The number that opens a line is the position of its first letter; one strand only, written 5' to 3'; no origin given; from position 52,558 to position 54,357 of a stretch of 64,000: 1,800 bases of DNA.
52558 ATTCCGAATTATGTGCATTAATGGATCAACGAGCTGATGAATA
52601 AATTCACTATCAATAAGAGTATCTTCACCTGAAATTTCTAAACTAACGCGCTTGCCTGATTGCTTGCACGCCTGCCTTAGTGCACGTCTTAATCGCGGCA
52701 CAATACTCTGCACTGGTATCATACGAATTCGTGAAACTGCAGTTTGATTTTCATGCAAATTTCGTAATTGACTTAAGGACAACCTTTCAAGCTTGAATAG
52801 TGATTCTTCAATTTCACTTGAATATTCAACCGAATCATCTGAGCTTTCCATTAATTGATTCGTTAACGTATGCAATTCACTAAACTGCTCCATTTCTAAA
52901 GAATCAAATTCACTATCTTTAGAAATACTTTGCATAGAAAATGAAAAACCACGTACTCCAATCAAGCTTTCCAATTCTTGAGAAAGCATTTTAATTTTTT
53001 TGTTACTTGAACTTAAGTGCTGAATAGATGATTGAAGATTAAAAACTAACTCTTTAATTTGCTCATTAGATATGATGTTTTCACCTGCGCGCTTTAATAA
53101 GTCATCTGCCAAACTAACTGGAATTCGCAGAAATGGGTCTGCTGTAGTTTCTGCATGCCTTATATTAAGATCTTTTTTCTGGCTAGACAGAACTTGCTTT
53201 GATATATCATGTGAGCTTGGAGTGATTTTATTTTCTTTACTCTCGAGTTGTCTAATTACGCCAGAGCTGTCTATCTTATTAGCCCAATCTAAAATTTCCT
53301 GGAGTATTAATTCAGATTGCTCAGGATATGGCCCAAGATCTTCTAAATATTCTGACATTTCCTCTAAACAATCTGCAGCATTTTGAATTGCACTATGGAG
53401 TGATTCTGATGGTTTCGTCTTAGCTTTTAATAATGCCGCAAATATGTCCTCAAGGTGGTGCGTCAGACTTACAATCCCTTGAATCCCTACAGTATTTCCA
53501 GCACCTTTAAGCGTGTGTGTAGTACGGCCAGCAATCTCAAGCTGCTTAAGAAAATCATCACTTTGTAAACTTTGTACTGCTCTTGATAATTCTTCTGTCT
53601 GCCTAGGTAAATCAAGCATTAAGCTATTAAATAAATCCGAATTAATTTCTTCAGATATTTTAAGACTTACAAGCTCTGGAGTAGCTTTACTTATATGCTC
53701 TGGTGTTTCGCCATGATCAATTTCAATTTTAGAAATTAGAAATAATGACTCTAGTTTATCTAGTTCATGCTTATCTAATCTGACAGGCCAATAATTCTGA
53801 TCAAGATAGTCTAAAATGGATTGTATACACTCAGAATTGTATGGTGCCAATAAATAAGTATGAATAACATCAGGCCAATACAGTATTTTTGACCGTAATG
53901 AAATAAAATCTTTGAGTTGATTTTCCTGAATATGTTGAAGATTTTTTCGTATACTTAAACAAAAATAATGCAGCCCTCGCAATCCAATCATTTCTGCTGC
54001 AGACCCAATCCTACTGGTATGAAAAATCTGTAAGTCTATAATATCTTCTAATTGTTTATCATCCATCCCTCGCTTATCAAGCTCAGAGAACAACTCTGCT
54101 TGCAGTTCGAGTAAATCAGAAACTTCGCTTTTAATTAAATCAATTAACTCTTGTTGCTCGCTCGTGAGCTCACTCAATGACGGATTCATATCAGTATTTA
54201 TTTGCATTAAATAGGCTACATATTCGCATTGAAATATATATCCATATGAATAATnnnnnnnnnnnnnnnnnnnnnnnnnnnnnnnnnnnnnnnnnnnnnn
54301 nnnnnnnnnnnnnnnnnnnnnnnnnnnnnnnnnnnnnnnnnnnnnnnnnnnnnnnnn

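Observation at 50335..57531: Second type-IV-pilus-class chemosensory operon (CheY-CheW-MCP-ChpA-like CheA/REC hybrid) with no CheR or CheB, directly followed by a Hanks-type Ser/Thr kinase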

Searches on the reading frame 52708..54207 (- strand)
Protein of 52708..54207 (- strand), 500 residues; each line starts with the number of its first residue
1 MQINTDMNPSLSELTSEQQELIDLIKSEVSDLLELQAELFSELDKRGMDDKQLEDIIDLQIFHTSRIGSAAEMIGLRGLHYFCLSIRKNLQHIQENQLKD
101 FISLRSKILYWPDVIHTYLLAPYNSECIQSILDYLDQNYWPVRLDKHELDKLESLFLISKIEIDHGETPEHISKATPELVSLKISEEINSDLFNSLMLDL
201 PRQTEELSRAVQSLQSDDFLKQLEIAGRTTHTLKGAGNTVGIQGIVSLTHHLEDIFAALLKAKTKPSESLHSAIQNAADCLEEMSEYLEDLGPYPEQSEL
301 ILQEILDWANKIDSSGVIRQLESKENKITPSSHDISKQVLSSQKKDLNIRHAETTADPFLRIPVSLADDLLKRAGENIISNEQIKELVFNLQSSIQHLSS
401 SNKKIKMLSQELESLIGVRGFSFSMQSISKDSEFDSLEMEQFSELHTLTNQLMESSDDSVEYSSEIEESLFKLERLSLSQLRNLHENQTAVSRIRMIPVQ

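Call 14: find_related_loci(query=A1, collection=genome_contigs, flank=10000)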
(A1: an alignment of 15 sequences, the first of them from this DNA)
Query A1 (500 aa) in genome_contigs; peptide patterns used: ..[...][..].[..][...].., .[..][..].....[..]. (x = any residue, [..] = any of these).
599 stretches matched a pattern (row limit reached: there are more); 502 encode a relative of the query (tblastn E <= 1e-3); the best 80 are kept; 80 distinct loci.
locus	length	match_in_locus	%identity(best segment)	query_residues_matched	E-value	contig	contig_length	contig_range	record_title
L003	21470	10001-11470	58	13-500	1e-172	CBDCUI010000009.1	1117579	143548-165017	MAG: Gammaproteobacteria bacterium isolate 743376f1-14b3-4e29-811e-3c2fa12b1d83 genome assembly, contig: contig_9, whole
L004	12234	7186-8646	54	10-500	2e-156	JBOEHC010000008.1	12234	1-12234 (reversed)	MAG: Gammaproteobacteria bacterium isolate PBSgam12 PBS13d_contig_642, whole genome shotgun sequence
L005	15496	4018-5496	51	3-500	4e-151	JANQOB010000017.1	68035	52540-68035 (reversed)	MAG: Gammaproteobacteria bacterium isolate IP29b_bin.12 k99_211214, whole genome shotgun sequence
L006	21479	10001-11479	51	3-500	1e-150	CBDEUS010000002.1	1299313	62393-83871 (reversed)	MAG: Gammaproteobacteria bacterium isolate 4feee3f2-ccb9-4819-93ba-1bc2e9d0c05e genome assembly, contig: contig_2, whole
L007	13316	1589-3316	47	12-500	2e-133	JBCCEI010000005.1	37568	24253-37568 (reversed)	MAG: Pseudomonadota bacterium isolate P01_B01_bin.103 k141_460099_length_37568_cov_53.2299, whole genome shotgun sequenc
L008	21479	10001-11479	45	12-500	7e-128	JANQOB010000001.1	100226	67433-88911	MAG: Gammaproteobacteria bacterium isolate IP29b_bin.12 k99_1994320, whole genome shotgun sequence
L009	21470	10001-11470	43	11-500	7e-124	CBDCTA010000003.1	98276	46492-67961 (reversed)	MAG: Gammaproteobacteria bacterium isolate 5855a647-896d-46ad-840d-d36910132e9f genome assembly, contig: contig_3, whole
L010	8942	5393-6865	44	14-500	7e-120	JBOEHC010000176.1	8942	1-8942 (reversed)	MAG: Gammaproteobacteria bacterium isolate PBSgam12 PBS13d_contig_44506, whole genome shotgun sequence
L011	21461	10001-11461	48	14-500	5e-136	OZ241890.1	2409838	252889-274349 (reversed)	MAG: Gammaproteobacteria bacterium isolate 12a402bf-abf4-446e-85c7-15a67474018c genome assembly, chromosome: 1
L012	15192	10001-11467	38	9-499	3e-102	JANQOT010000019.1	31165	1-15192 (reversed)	MAG: Gammaproteobacteria bacterium isolate IP29b_bin.141 k99_508936, whole genome shotgun sequence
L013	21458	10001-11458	38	9-500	7e-99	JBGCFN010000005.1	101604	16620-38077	MAG: Gammaproteobacteria bacterium isolate SGMAG-20 contig5, whole genome shotgun sequence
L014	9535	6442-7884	38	12-499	2e-97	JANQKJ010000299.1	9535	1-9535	MAG: Gammaproteobacteria bacterium isolate PL25a_bin.154 k99_851247, whole genome shotgun sequence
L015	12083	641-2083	38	17-500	5e-96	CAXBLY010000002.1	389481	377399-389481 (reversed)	MAG TPA_asm: uncultured Gammaproteobacteria bacterium isolate ERR2762111_concoct_111 genome assembly, contig: ERZ3422204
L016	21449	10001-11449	35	12-500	1e-91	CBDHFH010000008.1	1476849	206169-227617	MAG: Gammaproteobacteria bacterium isolate 989b8df7-e166-46e7-9088-39a086dd6265 genome assembly, contig: contig_8, whole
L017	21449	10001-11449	35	12-500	1e-89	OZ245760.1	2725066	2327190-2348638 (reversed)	MAG: Gammaproteobacteria bacterium isolate 234e41e1-4301-4e2d-89f2-9293ce644277 genome assembly, chromosome: 1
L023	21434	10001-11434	34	19-500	1e-81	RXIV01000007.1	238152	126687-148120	MAG: Candidatus Competibacteraceae bacterium isolate CPB_P15 c_000000000007, whole genome shotgun sequence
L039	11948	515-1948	33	14-500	6e-77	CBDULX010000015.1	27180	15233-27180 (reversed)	MAG TPA_asm: uncultured Gammaproteobacteria bacterium isolate SRR22808123_concoct_97 genome assembly, contig: ERZ2504345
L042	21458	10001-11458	33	14-500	1e-76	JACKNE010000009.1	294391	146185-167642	MAG: Gammaproteobacteria bacterium isolate HK-STAS-PROT-136 HK-STAS-PROT-136_9, whole genome shotgun sequence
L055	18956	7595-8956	33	64-500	2e-72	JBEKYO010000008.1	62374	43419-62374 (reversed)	MAG: Steroidobacteraceae bacterium isolate SPRUCE 677 SPRUCE_677_8, whole genome shotgun sequence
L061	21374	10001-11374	33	66-500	3e-71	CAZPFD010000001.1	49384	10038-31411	MAG TPA_asm: uncultured Ectothiorhodospiraceae bacterium isolate SRP304980_co2_290 genome assembly, contig: NODE_146_len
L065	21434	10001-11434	33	19-500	1e-68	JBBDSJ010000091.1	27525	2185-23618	MAG: Gammaproteobacteria bacterium isolate LejiaC_53_47 Lejia_C_3973_length_27525_cov_27, whole genome shotgun sequence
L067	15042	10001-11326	34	66-499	3e-68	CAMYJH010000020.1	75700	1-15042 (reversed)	MAG: uncultured Gammaproteobacteria bacterium isolate ES_M_Gamma_018 genome assembly, contig: scaffold_406, whole genome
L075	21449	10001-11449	34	20-500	3e-66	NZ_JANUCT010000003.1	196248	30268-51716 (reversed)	Methylohalomonas lacus strain HMT 1 Ga0466805_03, whole genome shotgun sequence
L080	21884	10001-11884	32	23-500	2e-64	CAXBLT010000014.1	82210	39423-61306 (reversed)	MAG TPA_asm: uncultured Gammaproteobacteria bacterium isolate ERR2762121_binner13_Refined_69 genome assembly, contig: ER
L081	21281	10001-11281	37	66-500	2e-64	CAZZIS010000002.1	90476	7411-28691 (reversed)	MAG TPA_asm: uncultured Thioalkalispiraceae bacterium isolate SRP128015_co1_108 genome assembly, contig: NODE_102_length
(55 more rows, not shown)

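Call 17: search_protein_families(library=pfam, proteins=[L023:5612-6886:+, L042:2987-4312:+, L075:12939-14249:+, L055:11372-12796:+, L055:10336-10878:+, L055:10875-11375:+, L061:1713-3110:+, L067:5400-5987:+, L055:12798-13562:+], max_evalue=0.01)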
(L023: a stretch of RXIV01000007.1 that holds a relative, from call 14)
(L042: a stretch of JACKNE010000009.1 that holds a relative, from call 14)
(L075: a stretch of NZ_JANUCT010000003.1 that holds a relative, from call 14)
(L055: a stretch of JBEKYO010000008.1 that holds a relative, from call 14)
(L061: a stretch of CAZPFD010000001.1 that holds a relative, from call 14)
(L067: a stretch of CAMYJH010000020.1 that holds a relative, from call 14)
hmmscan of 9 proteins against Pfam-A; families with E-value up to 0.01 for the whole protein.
L023:5612-6886:+ (424 aa): 2 families
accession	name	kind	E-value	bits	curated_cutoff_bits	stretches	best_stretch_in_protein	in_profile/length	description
PF13458.12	Peripla_BP_6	-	7.7e-23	82.1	31.7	1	51-207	2-162/343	Periplasmic binding protein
PF01094.35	ANF_receptor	-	0.00059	19.4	25.4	1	85-208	22-147/353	Receptor family ligand binding region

L042:2987-4312:+ (441 aa): 2 families
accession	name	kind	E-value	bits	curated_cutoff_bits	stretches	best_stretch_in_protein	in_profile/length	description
PF13458.12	Peripla_BP_6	-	2.4e-28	100.3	31.7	2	63-219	1-159/343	Periplasmic binding protein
PF01094.35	ANF_receptor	-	0.00022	20.8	25.4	1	97-221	21-145/353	Receptor family ligand binding region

L075:12939-14249:+ (436 aa): 6 families
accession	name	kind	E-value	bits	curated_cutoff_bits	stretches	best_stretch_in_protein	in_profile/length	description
PF00069.31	Pkinase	-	2.5e-49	168.5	31.7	1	180-424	1-254/263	Protein kinase domain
PF07714.23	PK_Tyr_Ser-Thr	-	4e-33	115.3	23.1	1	182-391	3-217/258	Protein tyrosine and serine/threonine kinase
PF00072.30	Response_reg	-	1.5e-10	41.7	30.2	1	4-108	1-100/111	Response regulator receiver domain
PF01636.29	APH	-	5.1e-06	26.9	23.2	1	295-324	168-198/239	Phosphotransferase enzyme family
PF03109.22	ABC1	-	3.4e-05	23.5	22.9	1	254-332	144-223/244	ABC1 atypical kinase-like domain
PF17667.7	Pkinase_fungal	-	0.00067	18.9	24.1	1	264-362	274-376/387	Fungal protein kinase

L055:11372-12796:+ (474 aa): 5 families
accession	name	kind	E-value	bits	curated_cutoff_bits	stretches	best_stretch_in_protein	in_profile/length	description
PF00069.31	Pkinase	-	4.1e-47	161.2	31.7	1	202-444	1-253/263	Protein kinase domain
PF07714.23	PK_Tyr_Ser-Thr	-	5e-31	108.4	23.1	1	204-414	3-222/258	Protein tyrosine and serine/threonine kinase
PF00072.30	Response_reg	-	1.2e-07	32.4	30.2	1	62-123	41-100/111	Response regulator receiver domain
PF03109.22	ABC1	-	9.4e-06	25.4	22.9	1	278-361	146-230/244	ABC1 atypical kinase-like domain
PF01636.29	APH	-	0.0013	19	23.2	0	301-343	155-195/239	Phosphotransferase enzyme family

L055:10336-10878:+ (180 aa): 1 family
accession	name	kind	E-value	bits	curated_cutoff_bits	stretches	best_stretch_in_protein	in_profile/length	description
PF01584.24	CheW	-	0.0039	17.3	23.5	1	20-103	6-89/138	CheW-like domain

L055:10875-11375:+ (166 aa): 1 family
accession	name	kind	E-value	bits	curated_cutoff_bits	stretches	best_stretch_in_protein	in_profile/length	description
PF01584.24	CheW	-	2.4e-10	40.6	23.5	1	12-157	8-136/138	CheW-like domain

L061:1713-3110:+ (465 aa): 7 families
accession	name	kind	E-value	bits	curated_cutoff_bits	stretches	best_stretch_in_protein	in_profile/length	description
PF00069.31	Pkinase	-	4.2e-48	164.5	31.7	1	42-292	1-252/263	Protein kinase domain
PF07714.23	PK_Tyr_Ser-Thr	-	4.3e-32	111.9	23.1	1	49-291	8-248/258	Protein tyrosine and serine/threonine kinase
PF00027.35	cNMP_binding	-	9.8e-06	25.9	27.5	1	349-425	2-82/89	Cyclic nucleotide-binding domain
PF01636.29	APH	-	2.1e-05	24.9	23.2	0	142-184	144-187/239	Phosphotransferase enzyme family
PF14531.12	Kinase-like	-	0.00011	22.1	25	1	160-267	160-276/289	Kinase-like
PF03109.22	ABC1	-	0.00062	19.4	22.9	1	119-199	143-221/244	ABC1 atypical kinase-like domain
PF06293.20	Kdo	-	0.0099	15.8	21.3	0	118-182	91-155/207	Lipopolysaccharide kinase (Kdo/WaaP) family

L067:5400-5987:+ (195 aa): 2 families
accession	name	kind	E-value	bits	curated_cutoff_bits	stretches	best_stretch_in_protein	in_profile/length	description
PF02743.24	dCache_1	-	1.2e-07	32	45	1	28-191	20-158/240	Cache domain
PF22673.2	MCP-like_PDC_1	-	0.00033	21.5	27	1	122-188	49-111/113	Methyl-accepting chemotaxis protein-like, first PDC sensor domain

L055:12798-13562:+ (254 aa): 1 family
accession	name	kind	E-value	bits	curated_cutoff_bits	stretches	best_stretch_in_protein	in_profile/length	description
PF00072.30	Response_reg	-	1e-27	96.9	30.2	1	138-248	1-109/111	Response regulator receiver domain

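Call 28: search_protein_families(library=pfam, proteins=[L016:7409-12823:+], max_evalue=1)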
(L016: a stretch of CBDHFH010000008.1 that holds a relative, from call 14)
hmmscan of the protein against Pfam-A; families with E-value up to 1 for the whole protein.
L016:7409-12823:+ (1804 aa): 6 families
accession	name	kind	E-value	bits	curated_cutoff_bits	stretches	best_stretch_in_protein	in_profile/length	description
PF00072.30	Response_reg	-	1.7e-27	96.2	30.2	1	1686-1797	1-110/111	Response regulator receiver domain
PF02518.31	HATPase_c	-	2.7e-13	50.8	26.4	1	1389-1525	4-109/111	Histidine kinase-, DNA gyrase B-, and HSP90-like ATPase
PF01627.28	Hpt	-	2.6e-11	44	24.6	1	1044-1127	1-74/84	Hpt domain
PF01584.24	CheW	-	8.5e-11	42.1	23.5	1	1533-1662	3-136/138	CheW-like domain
PF02895.20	H-kinase_dim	-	4.2e-05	24.3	23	1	1205-1239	2-36/68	Signal transducing histidine kinase, homodimeric domain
PF20161.5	VpsR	-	0.056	13.6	23.7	1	1684-1794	11-117/121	VpsR domain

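Call 37: predict_structure(alignment_id=A1)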
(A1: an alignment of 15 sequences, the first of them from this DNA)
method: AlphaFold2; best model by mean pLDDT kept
length: 500 residues; sequences in the alignment: 15
mean_pLDDT: 78.4   pTM: 0.37
mean pLDDT of the five models: 78.4, 73.4, 72.9, 71.8, 70.4
residues with pLDDT >= 90: 136; 70-90: 264; 50-70: 30; < 50: 70
segments of 3 or more residues with pLDDT < 50: 1-11, 165-170, 321-360, 422-431, 498-500
pLDDT, mean of each block of 10 residues (from residue 1): 33 72 89 85 73 89 92 90 94 88 87 92 89 90 89 89 51 80 77 82 92 90 93 87 90 91 89 95 91 89 92 75 32 28 33 38 73 84 87 88 87 71 42 66 84 88 88 88 84 58
secondary structure, 60 per line:
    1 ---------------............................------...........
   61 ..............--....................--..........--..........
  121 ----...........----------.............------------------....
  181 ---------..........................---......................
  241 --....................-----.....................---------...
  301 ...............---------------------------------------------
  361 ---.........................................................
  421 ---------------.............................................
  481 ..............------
elements in order: H16-43 H50-74 H77-96 H99-108 H111-120 H125-135 H146-158 H177-180 H190-215 H219-240 H243-262 H268-288 H298-315 H364-420 H436-494

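Call 39: fold_search(model_id=the predicted structure, library=pdb)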
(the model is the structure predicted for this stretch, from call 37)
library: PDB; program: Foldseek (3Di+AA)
matches with E <= 10: 353; with E <= 0.001: 0
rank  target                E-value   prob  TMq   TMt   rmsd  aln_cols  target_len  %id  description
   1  6ff6                  1.5e-03  1.00  0.22  0.46  15.9       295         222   13  Crystal structure of novel repeat protein BRIC1 (released 2018-09-05)
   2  1i5n_D                2.0e-03  1.00  0.23  0.82   2.8       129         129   18  Crystal structure of the P1 domain of CheA from Salmonella typhimurium (released 2001-07-11)
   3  2lp4_MODEL_1_A        9.2e-03  1.00  0.23  0.50  14.2       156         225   18  Solution structure of P1-CheY/P2 complex in bacterial chemotaxis (released 2012-10-24)
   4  1i5n_A                1.2e-02  1.00  0.22  0.77   3.2       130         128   17  Crystal structure of the P1 domain of CheA from Salmonella typhimurium (released 2001-07-11)
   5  1i5n_C                1.3e-02  1.00  0.22  0.80   3.0       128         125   16  Crystal structure of the P1 domain of CheA from Salmonella typhimurium (released 2001-07-11)
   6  1i5n_B                2.4e-02  1.00  0.22  0.79   2.9       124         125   17  Crystal structure of the P1 domain of CheA from Salmonella typhimurium (released 2001-07-11)
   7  3kyi_A                3.0e-02  1.00  0.22  0.80   3.1       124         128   18  Crystal structure of the phosphorylated P1 domain of CheA3 in complex with CheY6 from R. sphaeroides (released 2010-02-16)
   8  8c5v_C                4.0e-02  1.00  0.22  0.77   2.9       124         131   16  Chemotaxis core signalling unit from E protein lysed E. coli cells (released 2023-09-13)
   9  3kyj_A                1.1e-01  1.00  0.22  0.77   3.4       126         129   18  Crystal structure of the P1 domain of CheA3 in complex with CheY6 from R. sphaeroides (released 2010-02-16)
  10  2ld6_MODEL_1_A        1.1e-01  1.00  0.21  0.71   3.4       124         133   20  Solution Structure of Histidine Phosphotransfer Domain of CheA (released 2011-10-12)
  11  1tqg                  1.7e-01  1.00  0.19  0.82   2.4       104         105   21  CheA phosphotransferase domain from Thermotoga maritima (released 2004-09-07)
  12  5i7d_A                2.1e-01  0.33  0.14  0.17  50.7       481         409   12  Crystal Structure of srGAP2 F-BARx WT Form-2 (released 2017-08-30)
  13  6fes_B                2.2e-01  0.99  0.20  0.27  16.2       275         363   12  Crystal structure of novel repeat protein BRIC2 fused to DARPin D12 (released 2018-09-05)
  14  6fes_A                2.4e-01  0.96  0.17  0.23  15.9       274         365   14  Crystal structure of novel repeat protein BRIC2 fused to DARPin D12 (released 2018-09-05)
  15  2lch_MODEL_1_A        2.5e-01  1.00  0.19  0.74   3.1       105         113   12  Solution NMR Structure of a Protein With a Redesigned Hydrophobic Core, Northeast Structural Genomics Consorti (released 2011-05-25)
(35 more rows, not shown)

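Call 87: search_protein_families(library=pfam, proteins=[L039:3282-3812:+, L039:3866-4321:+, L039:4342-6387:+, L039:6341-7015:+, L039:8143-9432:+, L039:9487-10494:+, L039:10686-11543:+, L081:12719-13534:+, L081:17538-19127:+, L081:19273-20067:+], max_evalue=0.001)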
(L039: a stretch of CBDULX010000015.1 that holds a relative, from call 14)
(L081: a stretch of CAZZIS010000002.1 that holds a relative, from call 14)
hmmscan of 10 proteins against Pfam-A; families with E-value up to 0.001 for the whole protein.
L039:3282-3812:+ (176 aa): 1 family
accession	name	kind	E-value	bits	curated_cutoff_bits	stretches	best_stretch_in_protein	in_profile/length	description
PF01584.24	CheW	-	1.2e-05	25.4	23.5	1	36-124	2-91/138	CheW-like domain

L039:3866-4321:+ (151 aa): 1 family
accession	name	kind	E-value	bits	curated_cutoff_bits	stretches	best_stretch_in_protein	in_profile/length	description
PF01584.24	CheW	-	7e-11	42.3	23.5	1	17-145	12-136/138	CheW-like domain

L039:4342-6387:+ (681 aa): 6 families
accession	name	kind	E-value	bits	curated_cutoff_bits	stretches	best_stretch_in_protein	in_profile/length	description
PF08448.16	PAS_4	-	1.4e-15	57.9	23.1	1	181-289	1-108/110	PAS fold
PF13426.13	PAS_9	-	1.4e-12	48.3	27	1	186-288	2-103/103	PAS domain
PF00989.32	PAS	-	6.7e-11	42.6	22.6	1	180-285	6-112/113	PAS fold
PF07730.19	HisKA_3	-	5.6e-10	40.1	24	1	433-499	1-67/68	Histidine kinase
PF02518.31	HATPase_c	-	4.9e-08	33.8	26.4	1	543-661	5-109/111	Histidine kinase-, DNA gyrase B-, and HSP90-like ATPase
PF13188.13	PAS_8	-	0.00022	21.5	21.8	1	180-227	6-54/65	PAS domain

L039:6341-7015:+ (224 aa): 3 families
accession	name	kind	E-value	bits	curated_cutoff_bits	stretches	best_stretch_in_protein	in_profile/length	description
PF00072.30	Response_reg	-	1.3e-27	96.6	30.2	1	20-129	2-110/111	Response regulator receiver domain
PF00196.25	GerE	-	1.8e-18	66.3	23.5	1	161-216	2-57/57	Bacterial regulatory proteins, luxR family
PF08281.18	Sigma70_r4_2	-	0.00052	20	25.7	1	159-199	8-49/54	Sigma-70, region 4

L039:8143-9432:+ (429 aa): 1 family
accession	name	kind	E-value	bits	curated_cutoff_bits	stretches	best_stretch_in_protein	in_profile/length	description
PF02417.20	Chromate_transp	-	1.1e-86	289.5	28.6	2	263-426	2-166/166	Chromate transporter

L039:9487-10494:+ (335 aa): 2 families
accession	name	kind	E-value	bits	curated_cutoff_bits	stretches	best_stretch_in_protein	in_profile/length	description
PF13469.12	Sulfotransfer_3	-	8.4e-34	118.1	27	1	3-214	1-216/216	Sulfotransferase family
PF00685.33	Sulfotransfer_1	-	3.9e-12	46.6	22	1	3-270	3-251/255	Sulfotransferase domain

L039:10686-11543:+ (285 aa): 1 family
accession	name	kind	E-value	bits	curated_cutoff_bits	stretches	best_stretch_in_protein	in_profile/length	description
PF12974.12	Phosphonate-bd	-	7.6e-20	71.8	27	1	36-265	1-242/242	ABC transporter, phosphonate, periplasmic substrate-binding protein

L081:12719-13534:+ (271 aa): 2 families
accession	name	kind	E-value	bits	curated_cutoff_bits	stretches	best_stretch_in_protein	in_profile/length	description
PF12974.12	Phosphonate-bd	-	1.7e-60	204.9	27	1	32-261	1-242/242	ABC transporter, phosphonate, periplasmic substrate-binding protein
PF09084.16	NMT1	-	0.00037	20.9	20.5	1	59-192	20-154/216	NMT1/THI5 like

L081:17538-19127:+ (529 aa): 5 families
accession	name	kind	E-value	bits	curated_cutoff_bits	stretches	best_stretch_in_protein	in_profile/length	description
PF13671.12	AAA_33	-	4.7e-31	108.5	27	1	354-499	2-142/143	AAA domain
PF01636.29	APH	-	2.7e-05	24.5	23.2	1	220-295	165-235/239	Phosphotransferase enzyme family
PF06414.18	Zeta_toxin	-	5.6e-05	23.1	22.3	1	345-478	10-143/199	Zeta toxin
PF08433.16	KTI12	-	0.00024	21.2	22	1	352-523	3-166/271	Chromatin associated protein KTI12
PF13238.12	AAA_18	-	0.00025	22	29.4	1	354-484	1-117/128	AAA domain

L081:19273-20067:+ (264 aa): 5 families
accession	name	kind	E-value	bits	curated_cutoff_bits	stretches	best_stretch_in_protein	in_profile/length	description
PF00072.30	Response_reg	-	8.4e-62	206.7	30.2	2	140-251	1-110/111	Response regulator receiver domain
PF23198.2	PDE8A_N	-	3.9e-08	33.8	29.6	1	137-224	9-98/147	PDE8A-like, N-terminal domain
PF20274.4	cREC_REC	-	8.2e-06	26.8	27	0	10-88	4-75/88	Cyclic-phosphate processing Receiver domain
PF01728.25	FtsJ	-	0.00011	22.7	24.1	0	173-206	84-115/181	FtsJ-like methyltransferase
PF20161.5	VpsR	-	0.00022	21.4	23.7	0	131-248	4-117/121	VpsR domain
